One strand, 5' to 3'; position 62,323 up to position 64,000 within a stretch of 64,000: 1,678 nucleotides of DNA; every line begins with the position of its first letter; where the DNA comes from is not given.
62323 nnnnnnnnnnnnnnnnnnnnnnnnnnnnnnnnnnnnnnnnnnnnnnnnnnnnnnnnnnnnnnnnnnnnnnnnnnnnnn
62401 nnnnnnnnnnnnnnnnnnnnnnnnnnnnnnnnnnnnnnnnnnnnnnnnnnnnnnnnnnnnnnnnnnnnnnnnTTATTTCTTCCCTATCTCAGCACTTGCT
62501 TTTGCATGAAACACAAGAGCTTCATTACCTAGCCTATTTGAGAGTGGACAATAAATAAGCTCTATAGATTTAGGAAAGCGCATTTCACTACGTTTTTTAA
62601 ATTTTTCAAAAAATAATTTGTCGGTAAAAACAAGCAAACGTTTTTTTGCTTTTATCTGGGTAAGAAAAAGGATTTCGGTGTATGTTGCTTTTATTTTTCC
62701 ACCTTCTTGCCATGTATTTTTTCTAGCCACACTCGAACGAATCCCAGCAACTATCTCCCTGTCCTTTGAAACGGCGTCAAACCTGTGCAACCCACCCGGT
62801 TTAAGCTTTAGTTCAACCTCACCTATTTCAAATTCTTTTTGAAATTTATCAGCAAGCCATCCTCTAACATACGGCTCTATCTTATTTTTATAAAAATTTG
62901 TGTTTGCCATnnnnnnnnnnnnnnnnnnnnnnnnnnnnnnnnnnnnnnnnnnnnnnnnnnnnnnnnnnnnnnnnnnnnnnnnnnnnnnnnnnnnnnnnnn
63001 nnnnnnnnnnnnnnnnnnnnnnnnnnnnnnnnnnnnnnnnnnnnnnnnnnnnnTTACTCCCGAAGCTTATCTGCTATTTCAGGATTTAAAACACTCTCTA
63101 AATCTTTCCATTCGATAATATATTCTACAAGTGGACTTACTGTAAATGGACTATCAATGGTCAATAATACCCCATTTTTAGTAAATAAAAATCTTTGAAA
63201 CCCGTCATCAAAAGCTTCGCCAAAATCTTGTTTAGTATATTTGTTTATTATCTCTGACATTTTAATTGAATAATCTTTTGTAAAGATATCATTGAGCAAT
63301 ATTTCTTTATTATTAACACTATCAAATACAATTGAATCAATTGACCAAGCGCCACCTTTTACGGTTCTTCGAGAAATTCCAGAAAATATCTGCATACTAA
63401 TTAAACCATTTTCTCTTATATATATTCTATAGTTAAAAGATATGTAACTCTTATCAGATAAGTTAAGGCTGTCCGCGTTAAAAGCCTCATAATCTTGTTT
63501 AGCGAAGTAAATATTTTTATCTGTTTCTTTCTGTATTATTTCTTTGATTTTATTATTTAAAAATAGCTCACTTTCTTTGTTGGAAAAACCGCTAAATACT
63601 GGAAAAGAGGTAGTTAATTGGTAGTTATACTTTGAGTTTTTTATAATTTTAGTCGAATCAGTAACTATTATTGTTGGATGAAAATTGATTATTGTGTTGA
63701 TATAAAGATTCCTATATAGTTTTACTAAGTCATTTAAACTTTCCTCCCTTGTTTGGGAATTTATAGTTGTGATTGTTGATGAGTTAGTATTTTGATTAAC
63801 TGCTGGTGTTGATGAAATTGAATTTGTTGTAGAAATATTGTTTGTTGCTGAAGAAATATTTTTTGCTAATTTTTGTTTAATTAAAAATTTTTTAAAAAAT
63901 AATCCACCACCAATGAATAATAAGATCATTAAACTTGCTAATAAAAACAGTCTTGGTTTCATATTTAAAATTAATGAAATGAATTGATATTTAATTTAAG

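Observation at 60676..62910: AT-rich four-gene cassette with HEPN and PD-(D/E)xK-like proteins: candidate uncharacterised defence module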

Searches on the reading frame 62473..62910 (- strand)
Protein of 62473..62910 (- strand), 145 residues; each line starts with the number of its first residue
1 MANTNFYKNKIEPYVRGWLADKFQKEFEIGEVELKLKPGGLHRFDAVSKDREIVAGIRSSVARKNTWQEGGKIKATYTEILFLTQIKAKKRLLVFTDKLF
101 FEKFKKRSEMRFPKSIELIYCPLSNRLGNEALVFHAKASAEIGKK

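Call 3: search_protein_families(library=pfam, proteins=[window:62473-62910:-], max_evalue=1)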
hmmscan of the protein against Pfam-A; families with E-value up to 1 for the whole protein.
window:62473-62910:- (145 aa): 0 families

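Call 4: search_protein_families(library=padloc, proteins=[window:62473-62910:-], max_evalue=1)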
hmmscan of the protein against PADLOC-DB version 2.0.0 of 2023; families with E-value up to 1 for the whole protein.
window:62473-62910:- (145 aa): 0 families

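Call 5: search_protein_families(library=ncbifam, proteins=[window:62473-62910:-], max_evalue=1)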
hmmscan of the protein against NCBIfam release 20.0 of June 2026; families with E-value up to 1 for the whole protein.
window:62473-62910:- (145 aa): 0 families

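Call 8: search_protein_families(library=phrogs, proteins=[window:62473-62910:-], max_evalue=1)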
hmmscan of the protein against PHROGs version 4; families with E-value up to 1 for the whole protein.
window:62473-62910:- (145 aa): 1 family
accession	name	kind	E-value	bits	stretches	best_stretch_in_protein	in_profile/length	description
phrog_18660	-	unknown function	0.31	12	0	114-136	20-42/65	-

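Call 18: find_homologous_proteins(query=window:62473-62910:-, max_evalue=0.001)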
Query window:62473-62910:- (145 aa): 13 proteins with E <= 0.001 among 61 candidates.
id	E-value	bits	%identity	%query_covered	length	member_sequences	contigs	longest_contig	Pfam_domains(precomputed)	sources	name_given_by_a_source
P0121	1.4e-89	316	100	100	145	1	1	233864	-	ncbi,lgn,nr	ncbi:MAG TPA: hypothetical protein VLK22_01570 [Candidatus Udaeobacter sp.]|nr:hypothetical protein 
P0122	2.6e-79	282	89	100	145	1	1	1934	-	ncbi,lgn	-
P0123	4.1e-67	243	77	100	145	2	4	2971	-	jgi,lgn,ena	-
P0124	1.9e-63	231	70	100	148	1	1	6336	-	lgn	-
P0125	1.7e-57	212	68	100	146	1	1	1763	-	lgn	-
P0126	1.5e-56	208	70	100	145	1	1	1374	-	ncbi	-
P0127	4.6e-55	204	68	100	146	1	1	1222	-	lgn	-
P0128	7.6e-52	193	64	100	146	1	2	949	-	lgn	-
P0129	1.3e-51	192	65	100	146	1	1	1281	-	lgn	-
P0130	5.2e-34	135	49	100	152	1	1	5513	-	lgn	-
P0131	5.5e-32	129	47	100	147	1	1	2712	-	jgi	jgi:hypothetical protein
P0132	1.3e-29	121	46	100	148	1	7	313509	-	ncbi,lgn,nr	ncbi:hypothetical protein HYT45_02700 [Candidatus Uhrbacteria bacterium]|nr:hypothetical protein [Ca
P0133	3.0e-28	117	46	100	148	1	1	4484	-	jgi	-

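Call 19: find_encoding_contigs(protein=P0132, flank=6000, max_places=2)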
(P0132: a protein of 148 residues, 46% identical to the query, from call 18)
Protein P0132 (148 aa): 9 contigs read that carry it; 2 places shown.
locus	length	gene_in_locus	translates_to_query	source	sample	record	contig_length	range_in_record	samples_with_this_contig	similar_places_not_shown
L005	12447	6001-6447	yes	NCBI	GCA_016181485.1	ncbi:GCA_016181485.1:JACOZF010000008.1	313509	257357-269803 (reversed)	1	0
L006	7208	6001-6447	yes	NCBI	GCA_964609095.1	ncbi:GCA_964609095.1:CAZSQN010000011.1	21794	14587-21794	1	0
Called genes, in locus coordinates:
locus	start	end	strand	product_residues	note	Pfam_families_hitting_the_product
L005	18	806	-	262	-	PF13847:Methyltransf_31, PF08242:Methyltransf_12 (weak), PF13649:Methyltransf_25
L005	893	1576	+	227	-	PF01209:Ubie_methyltran, PF02353:CMAS, PF05175:MTS, PF03848:TehB, PF13489:Methyltransf_23, PF13847:Methyltransf_31, PF08241:Methyltransf_11, PF08242:Methyltransf_12, +1 more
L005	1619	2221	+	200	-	PF00574:CLP_protease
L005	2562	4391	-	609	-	PF12229:PG_binding_4, PF04294:VanW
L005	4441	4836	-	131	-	PF00011:HSP20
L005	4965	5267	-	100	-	-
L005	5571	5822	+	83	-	PF01541:GIY-YIG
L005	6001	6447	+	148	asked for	-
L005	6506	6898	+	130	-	-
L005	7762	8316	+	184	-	PF01936:NYN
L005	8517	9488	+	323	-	PF01699:Na_Ca_ex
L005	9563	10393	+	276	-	PF01048:PNP_UDP_1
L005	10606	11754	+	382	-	PF00814:TsaD, PF22521:HypF_C_2 (weak)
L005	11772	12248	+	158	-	PF02367:TsaE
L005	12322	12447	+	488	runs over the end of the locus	-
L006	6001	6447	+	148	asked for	-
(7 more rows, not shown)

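Call 20: find_encoding_contigs(protein=P0124, flank=6000, max_places=2)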
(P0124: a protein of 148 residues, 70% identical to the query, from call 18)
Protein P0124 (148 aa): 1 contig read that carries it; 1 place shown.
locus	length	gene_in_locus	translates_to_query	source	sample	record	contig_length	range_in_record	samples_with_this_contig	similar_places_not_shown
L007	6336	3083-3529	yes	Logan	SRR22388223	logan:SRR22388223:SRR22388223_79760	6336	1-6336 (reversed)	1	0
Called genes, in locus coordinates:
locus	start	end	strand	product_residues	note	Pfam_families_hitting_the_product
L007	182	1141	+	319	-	PF04556:DpnII (weak)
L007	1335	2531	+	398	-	PF06114:Peptidase_M78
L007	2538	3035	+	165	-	PF14367:DUF4411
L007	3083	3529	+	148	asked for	-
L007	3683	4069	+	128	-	PF13020:NOV_C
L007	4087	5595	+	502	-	PF00570:HRDC, PF13742:tRNA_anti_2, PF02601:Exonuc_VII_L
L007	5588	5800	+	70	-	PF02609:Exonuc_VII_S (faint)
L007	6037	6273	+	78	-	-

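Call 21: find_encoding_contigs(protein=P0130, flank=6000, max_places=2)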
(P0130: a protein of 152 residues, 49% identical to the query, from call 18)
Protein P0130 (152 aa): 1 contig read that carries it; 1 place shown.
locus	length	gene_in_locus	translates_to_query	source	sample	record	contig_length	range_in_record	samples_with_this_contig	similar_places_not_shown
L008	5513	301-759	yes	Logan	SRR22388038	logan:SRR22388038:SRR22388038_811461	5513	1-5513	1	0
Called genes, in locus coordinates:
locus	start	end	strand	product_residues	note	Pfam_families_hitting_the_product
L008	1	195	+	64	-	?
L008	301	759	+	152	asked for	-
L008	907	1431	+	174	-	PF00717:Peptidase_S24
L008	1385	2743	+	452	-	PF00817:IMS, PF11799:IMS_C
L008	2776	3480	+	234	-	PF02586:SRAP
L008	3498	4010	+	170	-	PF00072:Response_reg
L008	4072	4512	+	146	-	-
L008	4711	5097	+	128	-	PF23198:PDE8A_N (weak), PF00072:Response_reg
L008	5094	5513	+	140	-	?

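Call 57: search_solved_structures(query=A6, max_evalue=10, show_alignments=3)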
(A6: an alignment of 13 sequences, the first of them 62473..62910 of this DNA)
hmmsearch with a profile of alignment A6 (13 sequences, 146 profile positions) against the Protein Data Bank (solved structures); distinct sequences matched with E-value up to 10: 1.
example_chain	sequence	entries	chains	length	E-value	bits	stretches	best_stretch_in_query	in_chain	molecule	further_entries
7r21_P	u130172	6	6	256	1.4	12.3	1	13-132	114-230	Type I-A CRISPR-associated protein Cas5 | Cas5a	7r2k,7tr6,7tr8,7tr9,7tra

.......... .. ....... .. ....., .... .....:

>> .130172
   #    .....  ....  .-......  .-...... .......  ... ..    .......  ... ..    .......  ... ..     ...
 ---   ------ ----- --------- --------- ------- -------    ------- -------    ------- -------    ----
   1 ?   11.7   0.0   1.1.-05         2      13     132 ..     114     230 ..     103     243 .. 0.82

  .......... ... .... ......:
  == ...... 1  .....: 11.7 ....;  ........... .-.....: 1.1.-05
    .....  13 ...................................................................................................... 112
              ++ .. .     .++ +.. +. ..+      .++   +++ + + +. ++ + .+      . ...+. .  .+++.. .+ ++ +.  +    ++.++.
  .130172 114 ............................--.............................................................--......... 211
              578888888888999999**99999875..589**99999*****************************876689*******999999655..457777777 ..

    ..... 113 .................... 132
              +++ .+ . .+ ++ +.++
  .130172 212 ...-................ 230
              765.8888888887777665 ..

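Call 58: search_protein_families(library=pfam, alignment_id=A6, max_evalue=1)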
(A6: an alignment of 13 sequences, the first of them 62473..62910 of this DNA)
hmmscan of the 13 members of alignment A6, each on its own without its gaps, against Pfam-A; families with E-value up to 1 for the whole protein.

A. member 1, window:62473-62910:- (145 aa): 0 families

B. families by the number of members that match (of 13 scanned): 10 families
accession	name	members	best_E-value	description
PF13156.12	Mrr_cat_2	1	0.00085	Restriction endonuclease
PF21500.3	HolB_lid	1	0.053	DNA polymerase III subunit delta', AAA+ ATPase lid domain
PF11585.13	Stomoxyn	1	0.063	Insect antimicrobial peptide, stomoxyn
PF15995.10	DUF4771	1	0.081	Domain of unknown function (DUF4771)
PF13122.11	DUF3977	1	0.096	Protein of unknown function (DUF3977)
PF22286.2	RHG20_PH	1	0.097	Rho GTPase-activating protein 20, PH domain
PF12630.12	Pox_polyA_pol_N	1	0.099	Poxvirus poly(A) polymerase N-terminal domain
PF19767.4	DUF6254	1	0.11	Family of unknown function (DUF6254)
PF12513.15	SUV3_C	1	0.17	ATP-dependent RNA helicase SUV3 C-terminal domain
PF04860.17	Phage_portal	1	0.19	Phage portal protein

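Call 81: find_encoding_contigs(protein=P0121, flank=10000, max_places=3)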
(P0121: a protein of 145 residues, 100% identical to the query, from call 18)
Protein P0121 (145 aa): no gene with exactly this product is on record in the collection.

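Call 84: find_encoding_contigs(protein=P0122, flank=5000, max_places=3)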
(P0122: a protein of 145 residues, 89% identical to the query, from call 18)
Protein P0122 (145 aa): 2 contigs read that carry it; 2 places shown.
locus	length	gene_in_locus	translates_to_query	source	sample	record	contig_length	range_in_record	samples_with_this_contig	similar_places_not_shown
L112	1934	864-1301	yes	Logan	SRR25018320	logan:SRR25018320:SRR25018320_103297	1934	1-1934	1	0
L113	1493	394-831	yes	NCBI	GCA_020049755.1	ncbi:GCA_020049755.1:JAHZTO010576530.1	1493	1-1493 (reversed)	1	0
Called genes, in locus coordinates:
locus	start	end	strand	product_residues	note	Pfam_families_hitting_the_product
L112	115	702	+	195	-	-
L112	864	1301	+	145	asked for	-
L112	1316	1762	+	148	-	PF01844:HNH (faint), PF14279:HNH_5 (faint)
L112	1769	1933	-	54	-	?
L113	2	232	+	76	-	?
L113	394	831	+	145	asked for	-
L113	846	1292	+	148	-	PF01844:HNH (faint), PF14279:HNH_5 (faint)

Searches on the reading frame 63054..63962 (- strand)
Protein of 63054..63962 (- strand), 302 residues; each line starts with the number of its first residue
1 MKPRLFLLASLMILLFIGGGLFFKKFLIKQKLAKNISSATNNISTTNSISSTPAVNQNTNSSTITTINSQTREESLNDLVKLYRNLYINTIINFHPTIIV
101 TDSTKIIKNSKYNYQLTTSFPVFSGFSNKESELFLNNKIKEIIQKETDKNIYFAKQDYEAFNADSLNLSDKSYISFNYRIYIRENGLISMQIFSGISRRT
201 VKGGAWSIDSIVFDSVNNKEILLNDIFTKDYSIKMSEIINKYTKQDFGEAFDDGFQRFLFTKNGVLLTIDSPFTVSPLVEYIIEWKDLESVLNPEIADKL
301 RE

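Call 43: search_protein_families(library=pfam, proteins=[window:63054-63962:-], max_evalue=0.01)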
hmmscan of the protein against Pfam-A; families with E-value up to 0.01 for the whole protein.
window:63054-63962:- (302 aa): 1 family
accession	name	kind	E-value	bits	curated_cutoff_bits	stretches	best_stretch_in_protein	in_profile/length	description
PF13739.11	PdaC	-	0.0082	17.7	29.1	1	107-192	1-82/95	Deacetylase PdaC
